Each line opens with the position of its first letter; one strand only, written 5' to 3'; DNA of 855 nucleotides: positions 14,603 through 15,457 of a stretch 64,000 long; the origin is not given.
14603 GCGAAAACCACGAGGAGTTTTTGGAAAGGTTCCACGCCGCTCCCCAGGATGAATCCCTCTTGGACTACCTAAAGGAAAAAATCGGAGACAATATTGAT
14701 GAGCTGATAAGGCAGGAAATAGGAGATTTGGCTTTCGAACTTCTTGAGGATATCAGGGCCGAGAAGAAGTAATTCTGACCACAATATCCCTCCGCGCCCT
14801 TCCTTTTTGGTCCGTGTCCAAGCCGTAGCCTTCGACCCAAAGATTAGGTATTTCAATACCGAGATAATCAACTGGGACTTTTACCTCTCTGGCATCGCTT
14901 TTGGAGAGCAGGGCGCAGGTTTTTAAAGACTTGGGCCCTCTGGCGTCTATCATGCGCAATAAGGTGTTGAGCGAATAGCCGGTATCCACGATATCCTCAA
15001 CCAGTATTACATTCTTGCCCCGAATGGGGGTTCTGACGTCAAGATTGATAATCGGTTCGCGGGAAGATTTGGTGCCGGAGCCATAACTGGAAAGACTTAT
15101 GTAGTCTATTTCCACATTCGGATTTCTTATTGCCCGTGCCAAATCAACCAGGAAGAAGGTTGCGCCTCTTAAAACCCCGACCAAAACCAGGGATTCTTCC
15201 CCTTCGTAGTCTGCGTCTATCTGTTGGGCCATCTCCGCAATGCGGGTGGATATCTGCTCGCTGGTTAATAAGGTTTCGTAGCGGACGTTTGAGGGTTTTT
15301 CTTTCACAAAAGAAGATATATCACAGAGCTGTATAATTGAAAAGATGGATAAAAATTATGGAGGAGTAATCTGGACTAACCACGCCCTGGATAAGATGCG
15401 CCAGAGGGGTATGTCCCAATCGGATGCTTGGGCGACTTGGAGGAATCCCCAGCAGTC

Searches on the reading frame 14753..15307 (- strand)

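Call 19: search_protein_families(library=pfam, proteins=[window:14753-15307:-], max_evalue=0.001)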
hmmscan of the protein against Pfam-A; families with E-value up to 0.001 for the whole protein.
window:14753-15307:- (184 aa): 1 family
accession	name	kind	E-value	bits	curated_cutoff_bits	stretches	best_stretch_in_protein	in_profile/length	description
PF00156.33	Pribosyltran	-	2.1e-25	89.3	26.3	1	10-164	2-156/158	Phosphoribosyl transferase domain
